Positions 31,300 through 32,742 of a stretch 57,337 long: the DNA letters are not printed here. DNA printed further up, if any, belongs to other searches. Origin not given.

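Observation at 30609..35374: Candidate new module: secreted protein, orphan receiver domain, non-canonical Fe-S enzyme, giant Cys-rich M23-like secreted protein, Cys-rich membrane protein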

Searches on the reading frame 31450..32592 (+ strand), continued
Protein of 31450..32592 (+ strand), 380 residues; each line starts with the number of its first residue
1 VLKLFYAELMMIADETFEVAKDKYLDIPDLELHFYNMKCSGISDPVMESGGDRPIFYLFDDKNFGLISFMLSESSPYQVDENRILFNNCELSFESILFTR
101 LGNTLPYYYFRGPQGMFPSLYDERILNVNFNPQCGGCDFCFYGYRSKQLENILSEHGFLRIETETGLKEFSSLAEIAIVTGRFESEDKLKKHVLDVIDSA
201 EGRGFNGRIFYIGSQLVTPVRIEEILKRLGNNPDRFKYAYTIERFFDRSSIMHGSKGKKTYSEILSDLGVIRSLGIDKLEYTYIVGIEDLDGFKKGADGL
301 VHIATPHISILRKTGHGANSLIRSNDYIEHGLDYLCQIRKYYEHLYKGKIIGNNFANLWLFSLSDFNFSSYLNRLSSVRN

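Call 19: search_protein_families(library=pfam, proteins=[P0039, P0040, P0102, P0110, P0114, P0117, P0133, P0136, P0143], max_evalue=0.01)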
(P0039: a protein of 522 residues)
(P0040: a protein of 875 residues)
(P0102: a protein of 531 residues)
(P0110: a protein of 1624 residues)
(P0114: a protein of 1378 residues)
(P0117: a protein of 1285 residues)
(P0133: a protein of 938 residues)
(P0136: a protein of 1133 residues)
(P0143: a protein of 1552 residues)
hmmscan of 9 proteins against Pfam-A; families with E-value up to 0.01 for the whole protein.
P0039 (522 aa): 4 families
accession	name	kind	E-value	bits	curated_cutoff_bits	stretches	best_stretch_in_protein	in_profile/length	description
PF04229.20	GrpB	-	5.6e-28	98.6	25.5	1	5-154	5-157/159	GrpB protein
PF04055.27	Radical_SAM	-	0.00061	20.4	29.5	1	281-443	10-164/166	Radical SAM superfamily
PF11031.13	Phage_holin_T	-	0.007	16.2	22.2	0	73-124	121-173/233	Bacteriophage T holin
PF09111.16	SLIDE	-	0.0083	16.6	24.8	0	153-193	3-43/116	SLIDE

P0040 (875 aa): 3 families
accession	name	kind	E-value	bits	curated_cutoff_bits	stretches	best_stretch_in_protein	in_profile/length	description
PF07690.21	MFS_1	-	1.2e-41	143.2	33.4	2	15-355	1-343/347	Major Facilitator Superfamily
PF05977.19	MFS_3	-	2.6e-16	59.6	27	1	9-403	9-405/524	Transmembrane secretion effector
PF13347.12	MFS_2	-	2.1e-06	27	27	1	3-185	217-409/427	MFS/sugar transport protein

P0102 (531 aa): 2 families
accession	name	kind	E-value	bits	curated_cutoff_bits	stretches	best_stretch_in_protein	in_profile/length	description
PF04229.20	GrpB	-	1.1e-42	146.3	25.5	1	12-173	2-159/159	GrpB protein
PF04055.27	Radical_SAM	-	4.1e-05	24.3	29.5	1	297-451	9-158/166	Radical SAM superfamily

P0110 (1624 aa): 2 families
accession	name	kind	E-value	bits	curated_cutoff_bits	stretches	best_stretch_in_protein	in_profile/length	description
PF02518.31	HATPase_c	-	5e-15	56.3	26.4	1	1008-1128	6-109/111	Histidine kinase-, DNA gyrase B-, and HSP90-like ATPase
PF04055.27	Radical_SAM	-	1.2e-07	32.5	29.5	1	139-304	6-161/166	Radical SAM superfamily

P0114 (1378 aa): 6 families
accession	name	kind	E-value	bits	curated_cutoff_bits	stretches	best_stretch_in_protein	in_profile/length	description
PF04055.27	Radical_SAM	-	2.5e-08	34.7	29.5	1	901-1073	1-160/166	Radical SAM superfamily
PF01966.28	HD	-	2.2e-05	25.2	22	1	459-570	8-112/116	HD domain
PF06325.19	PrmA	-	4.3e-05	23.6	22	1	258-336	161-234/296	Ribosomal protein L11 methyltransferase (PrmA)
PF13847.12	Methyltransf_31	-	5.4e-05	23.4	27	1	258-348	3-94/145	Methyltransferase domain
PF01728.25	FtsJ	-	0.0061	16.9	24.1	0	258-391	21-157/181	FtsJ-like methyltransferase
PF13649.12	Methyltransf_25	-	0.0098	17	27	0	263-334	2-70/97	Methyltransferase domain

P0117 (1285 aa): 2 families
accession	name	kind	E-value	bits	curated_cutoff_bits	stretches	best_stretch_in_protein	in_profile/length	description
PF04055.27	Radical_SAM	-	1.1e-05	26.2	29.5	1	331-507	1-164/166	Radical SAM superfamily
PF02811.25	PHP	-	0.002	18.9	26.4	0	763-812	27-66/164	PHP domain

P0133 (938 aa): 2 families
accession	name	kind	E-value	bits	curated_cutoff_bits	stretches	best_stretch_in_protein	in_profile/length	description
PF01208.23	URO-D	-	1.7e-25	90.3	23.9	1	673-918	104-345/346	Uroporphyrinogen decarboxylase (URO-D)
PF04055.27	Radical_SAM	-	0.003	18.2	29.5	1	290-460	2-159/166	Radical SAM superfamily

P0136 (1133 aa): 2 families
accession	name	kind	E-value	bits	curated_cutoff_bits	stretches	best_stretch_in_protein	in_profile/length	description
PF04055.27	Radical_SAM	-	3.7e-07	30.9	29.5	1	464-616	5-148/166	Radical SAM superfamily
PF13646.12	HEAT_2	-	6.4e-05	23.6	27.7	1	30-118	8-87/88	HEAT repeats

P0143 (1552 aa): 2 families
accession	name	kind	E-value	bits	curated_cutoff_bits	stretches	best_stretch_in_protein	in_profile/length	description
PF09992.14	NAGPA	-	0.0037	17.9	25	0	1161-1268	60-144/169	Phosphodiester glycosidase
PF04055.27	Radical_SAM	-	0.0056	17.3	29.5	0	692-863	7-161/166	Radical SAM superfamily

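Call 20: fold_search(model_id=the predicted structure, library=pdb)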
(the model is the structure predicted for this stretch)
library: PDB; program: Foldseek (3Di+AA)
matches with E <= 10: 1359; with E <= 0.001: 18
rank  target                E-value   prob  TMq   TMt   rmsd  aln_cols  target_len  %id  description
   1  5exk_G                1.8e-05  1.00  0.40  0.48   5.0       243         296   15  Crystal structure of M. tuberculosis lipoyl synthase with 6-thiooctanoyl peptide intermediate (released 2016-08-10)
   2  5exk_I                1.9e-05  1.00  0.42  0.51   4.8       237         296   14  Crystal structure of M. tuberculosis lipoyl synthase with 6-thiooctanoyl peptide intermediate (released 2016-08-10)
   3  5exk_A                1.9e-05  1.00  0.40  0.47   5.1       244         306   15  Crystal structure of M. tuberculosis lipoyl synthase with 6-thiooctanoyl peptide intermediate (released 2016-08-10)
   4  8vdw_B                2.9e-05  1.00  0.43  0.47   5.3       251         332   17  X-Ray Crystal Structure of the biotin synthase from V. parvula (released 2024-01-24)
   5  6htk_B                1.1e-04  1.00  0.38  0.37   7.9       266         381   14  X-ray structure of the tryptophan lyase NosL in complex with (R)-(+)-indoline-2-carboxylate (released 2018-11-21)
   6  6hto_B                1.2e-04  1.00  0.39  0.38   9.9       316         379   14  Tryptophan lyase 'empty state' (released 2018-11-21)
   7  5v1s_A                1.5e-04  1.00  0.36  0.32   6.3       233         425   12  Crystal structure of Streptococcus suis SuiB bound to S-adenosylmethionine (released 2017-08-30)
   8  4r33_B                2.1e-04  1.00  0.41  0.40   5.3       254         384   15  X-ray structure of the tryptophan lyase NosL with Tryptophan and S-adenosyl-L-homocysteine bound (released 2014-09-17)
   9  6hto_A                2.1e-04  1.00  0.38  0.38  10.4       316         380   13  Tryptophan lyase 'empty state' (released 2018-11-21)
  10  4r33_A                2.2e-04  1.00  0.39  0.37  10.2       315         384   13  X-ray structure of the tryptophan lyase NosL with Tryptophan and S-adenosyl-L-homocysteine bound (released 2014-09-17)
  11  5v1q_A                2.8e-04  1.00  0.34  0.30   7.0       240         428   14  Crystal structure of Streptococcus suis SuiB (released 2017-08-30)
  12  5v1q_B                3.2e-04  1.00  0.34  0.29   7.0       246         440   13  Crystal structure of Streptococcus suis SuiB (released 2017-08-30)
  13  5v1t_A                3.4e-04  1.00  0.39  0.34   5.5       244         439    9  Crystal structure of Streptococcus suis SuiB bound to precursor peptide SuiA (released 2017-08-30)
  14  2a5h_B                3.8e-04  1.00  0.40  0.37   5.0       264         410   11  2.1 Angstrom X-ray crystal structure of lysine-2,3-aminomutase from Clostridium subterminale SB4, with Michaelis analo (released 2005-10-04)
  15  4u0o                  4.6e-04  1.00  0.43  0.56   5.0       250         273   13  Crystal structure of Thermosynechococcus elongatus Lipoyl Synthase 2 complexed with MTA and DTT (released 2014-08-20)
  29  5why_A                5.6e-03  1.00  0.41  0.37   5.1       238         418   16  Structural Insights into Thioether Bond Formation in the Biosynthesis of Sactipeptides (released 2017-07-26)
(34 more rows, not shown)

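Call 26: search_protein_families(library=pfam, proteins=[L008:1792-2181:+, L008:3265-3789:+, L009:6488-7381:+, L001:5115-5678:+, L009:9083-9646:+, L008:3758-4612:+, L007:441-809:+, L002:5537-5950:+], max_evalue=0.05)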
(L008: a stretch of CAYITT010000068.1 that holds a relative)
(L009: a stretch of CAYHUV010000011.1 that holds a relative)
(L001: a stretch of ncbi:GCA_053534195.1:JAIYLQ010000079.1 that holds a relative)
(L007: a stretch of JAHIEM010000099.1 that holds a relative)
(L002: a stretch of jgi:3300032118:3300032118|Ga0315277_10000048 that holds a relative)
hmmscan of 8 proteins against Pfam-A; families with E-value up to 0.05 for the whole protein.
L008:1792-2181:+ (130 aa): 0 families

L008:3265-3789:+ (175 aa): 9 families
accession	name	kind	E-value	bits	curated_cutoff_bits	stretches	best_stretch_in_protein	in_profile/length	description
PF13671.12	AAA_33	-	1.6e-11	45.1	27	1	5-137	1-133/143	AAA domain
PF13238.12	AAA_18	-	2e-10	41.7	29.4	1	6-131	1-120/128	AAA domain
PF08433.16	KTI12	-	3.7e-07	30.4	22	1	5-161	3-158/271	Chromatin associated protein KTI12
PF13521.12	AAA_28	-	0.00029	21.5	27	1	6-40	2-35/164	AAA domain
PF07931.18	CPT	-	0.00095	19.5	22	1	4-124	2-130/172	Chloramphenicol phosphotransferase-like protein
PF13207.12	AAA_17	-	0.0027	18.4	27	0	98-133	98-136/136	AAA domain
PF13479.12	AAA_24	-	0.02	15.2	27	1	8-83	7-75/195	AAA domain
PF01712.25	dNK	-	0.02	15.1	27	0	102-126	123-147/203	Deoxynucleoside kinase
PF03668.21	RapZ-like_N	-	0.024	14.9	25.4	0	3-47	1-43/158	RapZ-like N-terminal domain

L009:6488-7381:+ (298 aa): 1 family
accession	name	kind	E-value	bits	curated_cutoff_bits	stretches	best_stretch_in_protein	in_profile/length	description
PF04055.27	Radical_SAM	-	8.2e-05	23.3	29.5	1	32-187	3-165/166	Radical SAM superfamily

L001:5115-5678:+ (187 aa): 0 families

L009:9083-9646:+ (188 aa): 5 families
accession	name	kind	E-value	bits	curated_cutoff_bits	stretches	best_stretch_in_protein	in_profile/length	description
PF13671.12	AAA_33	-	9.2e-09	36.2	27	1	11-99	1-91/143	AAA domain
PF13238.12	AAA_18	-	2e-05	25.5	29.4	1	14-138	3-114/128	AAA domain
PF20720.3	nSTAND3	-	0.0029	17.7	27.2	1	7-32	15-40/155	Novel STAND NTPase 3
PF13479.12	AAA_24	-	0.015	15.6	27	1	13-90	6-77/195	AAA domain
PF13521.12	AAA_28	-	0.047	14.4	27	0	12-33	2-24/164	AAA domain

L008:3758-4612:+ (285 aa): 10 families
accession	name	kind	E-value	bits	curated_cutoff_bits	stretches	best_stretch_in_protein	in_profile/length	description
PF13649.12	Methyltransf_25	-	1.2e-15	58.3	27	1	57-142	2-97/97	Methyltransferase domain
PF08241.18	Methyltransf_11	-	3e-14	53.9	21.2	1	57-145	1-94/95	Methyltransferase domain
PF13847.12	Methyltransf_31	-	3e-14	53.3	27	1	53-150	4-113/145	Methyltransferase domain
PF01209.24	Ubie_methyltran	-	1.3e-09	38.2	20.1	1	53-145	48-150/233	ubiE/COQ5 methyltransferase family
PF08242.18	Methyltransf_12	-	2.6e-07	31.7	30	1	57-144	1-98/98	Methyltransferase domain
PF13489.12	Methyltransf_23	-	0.00049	20.3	27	1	49-145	19-115/164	Methyltransferase domain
PF01135.25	PCMT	-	0.013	15.7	20.3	1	52-103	73-127/210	Protein-L-isoaspartate(D-aspartate) O-methyltransferase (PCMT)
PF02390.23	Methyltransf_4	-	0.019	14.9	24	0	55-107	4-60/173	Putative methyltransferase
PF08003.17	Methyltransf_9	-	0.026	13.9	23.8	1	53-122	116-189/315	Protein of unknown function (DUF1698)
PF02353.26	CMAS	-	0.029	14.1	27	0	54-148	64-166/273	Mycolic acid cyclopropane synthetase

L007:441-809:+ (123 aa): 0 families

L002:5537-5950:+ (137 aa): 1 family
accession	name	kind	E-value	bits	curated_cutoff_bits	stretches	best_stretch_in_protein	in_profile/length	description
PF00072.30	Response_reg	-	8.3e-05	23.2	30.2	1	4-109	1-99/111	Response regulator receiver domain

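Call 27: find_related_loci(query=A1, collection=metagenome_contigs, flank=5000)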
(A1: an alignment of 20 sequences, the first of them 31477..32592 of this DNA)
Query A1 (371 aa) in metagenome_contigs; peptide patterns used: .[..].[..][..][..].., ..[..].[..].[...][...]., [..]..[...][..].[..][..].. (x = any residue, [..] = any of these).
229 stretches matched a pattern; 11 encode a relative of the query (tblastn E <= 1e-3); 11 distinct loci.
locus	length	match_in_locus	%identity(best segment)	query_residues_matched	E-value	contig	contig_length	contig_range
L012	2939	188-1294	72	1-369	0e+0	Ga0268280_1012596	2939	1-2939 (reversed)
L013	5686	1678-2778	68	1-365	3e-175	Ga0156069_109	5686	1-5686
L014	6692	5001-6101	64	5-370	4e-159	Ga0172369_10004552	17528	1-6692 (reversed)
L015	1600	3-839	76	93-371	7e-152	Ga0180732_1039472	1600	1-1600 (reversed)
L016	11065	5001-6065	52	12-366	7e-124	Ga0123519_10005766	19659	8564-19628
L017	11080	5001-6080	49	9-365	4e-118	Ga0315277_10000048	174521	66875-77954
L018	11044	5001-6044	39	2-352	3e-73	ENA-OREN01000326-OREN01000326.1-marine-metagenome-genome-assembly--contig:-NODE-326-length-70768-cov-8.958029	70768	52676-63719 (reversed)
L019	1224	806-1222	76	1-139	6e-73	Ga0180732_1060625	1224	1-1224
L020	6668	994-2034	38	6-358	2e-67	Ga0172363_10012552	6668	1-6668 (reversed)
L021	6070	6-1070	37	2-354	1e-63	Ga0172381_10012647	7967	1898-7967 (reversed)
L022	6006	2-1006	37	15-355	2e-60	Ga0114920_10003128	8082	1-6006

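Call 39: search_protein_families(library=ncbifam, proteins=[P0024, P0038, P0041, P0044, P0046, P0049, P0055, P0062, P0074, P0091], max_evalue=0.01)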
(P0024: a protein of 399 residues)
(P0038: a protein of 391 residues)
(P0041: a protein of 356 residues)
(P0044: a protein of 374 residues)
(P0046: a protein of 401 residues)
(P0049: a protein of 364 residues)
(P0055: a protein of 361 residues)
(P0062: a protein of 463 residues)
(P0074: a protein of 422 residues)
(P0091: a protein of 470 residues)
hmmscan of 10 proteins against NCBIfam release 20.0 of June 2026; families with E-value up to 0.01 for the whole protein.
P0024 (399 aa): 0 families

P0038 (391 aa): 0 families

P0041 (356 aa): 0 families

P0044 (374 aa): 0 families

P0046 (401 aa): 5 families
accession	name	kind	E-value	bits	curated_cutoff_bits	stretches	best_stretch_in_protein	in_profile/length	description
NF005609.0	PRK07360.1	equivalog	0.00011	21.2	426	1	125-204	63-134/374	7,8-didemethyl-8-hydroxy-5-deazariboflavin synthase subunit CofH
TIGR03551.1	F420_cofH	equivalog_domain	0.0002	20.3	374.1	1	126-193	42-101/345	5-amino-6-(D-ribitylamino)uracil--L-tyrosine 4-hydroxyphenyl transferase CofH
TIGR03910.1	pyrrolys_PylB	equivalog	0.0002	20.3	348.2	1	127-164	60-96/347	methylornithine synthase PylB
NF038283.1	viperin_w_prok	equivalog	0.0039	16.4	180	1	125-235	4-105/281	viperin family antiviral radical SAM protein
TIGR03963.1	rSAM_QueE_Clost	equivalog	0.005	16.5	260.1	0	131-169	27-65/219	putative 7-carboxy-7-deazaguanine synthase QueE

P0049 (364 aa): 1 family
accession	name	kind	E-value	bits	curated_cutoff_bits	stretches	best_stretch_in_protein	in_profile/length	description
TIGR03957.1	rSAM_HmdB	equivalog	0.00026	20.3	320.9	1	173-305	97-225/317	5,10-methenyltetrahydromethanopterin hydrogenase cofactor biosynthesis protein HmdB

P0055 (361 aa): 2 families
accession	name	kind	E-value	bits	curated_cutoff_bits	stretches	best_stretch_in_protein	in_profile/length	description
TIGR04317.1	W_rSAM_matur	equivalog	0.00055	19.1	380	1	128-277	8-134/349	tungsten cofactor oxidoreductase radical SAM maturase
NF038283.1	viperin_w_prok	equivalog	0.0014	17.9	180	1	124-240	2-106/281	viperin family antiviral radical SAM protein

P0062 (463 aa): 1 family
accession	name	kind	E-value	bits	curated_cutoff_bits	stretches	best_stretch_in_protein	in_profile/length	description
NF011040.0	PRK14470.1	equivalog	0.0041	16.6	441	1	142-305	98-256/338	ribosomal RNA large subunit methyltransferase N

P0074 (422 aa): 0 families

P0091 (470 aa): 3 families
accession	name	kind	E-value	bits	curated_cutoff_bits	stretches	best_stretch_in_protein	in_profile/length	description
NF045502.1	variant_rSAM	domain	4.5e-07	29.2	125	1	285-333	279-327/357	radical SAM protein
TIGR04043.1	rSAM_MSMEG_0568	hypoth_equivalog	0.00039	19.5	303.7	1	248-336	213-302/354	MSMEG_0568 family radical SAM protein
NF047634.1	antiviral_Brig1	equivalog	0.0088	15.5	230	0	77-140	72-126/254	anti-phage DNA glycosylase Brig1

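Call 43: find_encoding_contigs(protein=P0041, flank=5000, max_places=3)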
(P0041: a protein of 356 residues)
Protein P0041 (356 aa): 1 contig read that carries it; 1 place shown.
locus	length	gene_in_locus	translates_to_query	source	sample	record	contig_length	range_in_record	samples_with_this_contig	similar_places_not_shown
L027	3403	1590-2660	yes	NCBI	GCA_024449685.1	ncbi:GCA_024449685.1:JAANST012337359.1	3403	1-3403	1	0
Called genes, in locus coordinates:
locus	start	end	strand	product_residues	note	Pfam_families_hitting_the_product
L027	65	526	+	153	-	-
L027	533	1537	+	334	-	-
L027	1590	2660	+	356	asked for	-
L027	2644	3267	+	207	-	PF00702:Hydrolase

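Call 44: find_encoding_contigs(protein=P0046, flank=5000, max_places=3)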
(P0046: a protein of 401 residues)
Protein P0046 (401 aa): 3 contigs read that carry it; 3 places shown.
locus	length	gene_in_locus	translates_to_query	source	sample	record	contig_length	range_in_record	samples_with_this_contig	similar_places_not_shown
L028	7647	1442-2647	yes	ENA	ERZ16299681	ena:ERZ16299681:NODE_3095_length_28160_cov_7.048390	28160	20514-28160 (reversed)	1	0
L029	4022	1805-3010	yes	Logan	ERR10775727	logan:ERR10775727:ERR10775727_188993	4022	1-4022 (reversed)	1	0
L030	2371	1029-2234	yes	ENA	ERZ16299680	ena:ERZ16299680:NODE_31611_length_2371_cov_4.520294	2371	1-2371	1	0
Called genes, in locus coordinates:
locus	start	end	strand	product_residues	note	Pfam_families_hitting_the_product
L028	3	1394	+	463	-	?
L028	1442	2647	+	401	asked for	-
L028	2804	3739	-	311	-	PF02899:Phage_int_SAM_1, PF13102:Phage_int_SAM_5 (weak), PF00589:Phage_integrase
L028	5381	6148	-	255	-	-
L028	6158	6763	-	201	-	PF20772:TACO1_YebC_N, PF01709:Transcrip_reg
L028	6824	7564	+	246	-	-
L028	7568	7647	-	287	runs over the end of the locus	PF13399:LytR_C (weak)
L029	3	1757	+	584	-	?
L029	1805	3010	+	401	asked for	-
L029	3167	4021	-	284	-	?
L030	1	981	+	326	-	?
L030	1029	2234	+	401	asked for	-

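Call 55: search_protein_families(library=padloc, proteins=[window:31477-32592:+, L004:5408-5992:+, L004:7094-7645:+, L008:3265-3789:+, P0046, P0041], max_evalue=0.01)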
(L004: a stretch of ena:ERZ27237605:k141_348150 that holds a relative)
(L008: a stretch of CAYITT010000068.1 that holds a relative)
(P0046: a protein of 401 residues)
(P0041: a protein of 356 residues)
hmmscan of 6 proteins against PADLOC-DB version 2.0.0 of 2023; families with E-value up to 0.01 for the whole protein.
window:31477-32592:+ (371 aa): 0 families

L004:5408-5992:+ (194 aa): 0 families

L004:7094-7645:+ (183 aa): 2 families
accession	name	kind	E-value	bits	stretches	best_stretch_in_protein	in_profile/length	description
PDLC02911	VakA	-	0.00015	20.4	1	7-129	3-110/163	-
PDLC04901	PDC-S09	-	0.0094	14.7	0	74-109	89-124/126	-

L008:3265-3789:+ (175 aa): 2 families
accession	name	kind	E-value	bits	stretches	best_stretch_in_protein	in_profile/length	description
PDLC02911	VakA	-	2.4e-05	23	0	2-28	1-27/163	-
PDLC00915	TRIP13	-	0.0012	16.4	1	5-36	65-96/302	TRIP13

P0046 (401 aa): 1 family
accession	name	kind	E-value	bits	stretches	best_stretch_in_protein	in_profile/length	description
PDLC02903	pVip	-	0.0039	14.7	1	125-236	2-92/257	Viperins not associated with kinases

P0041 (356 aa): 0 families
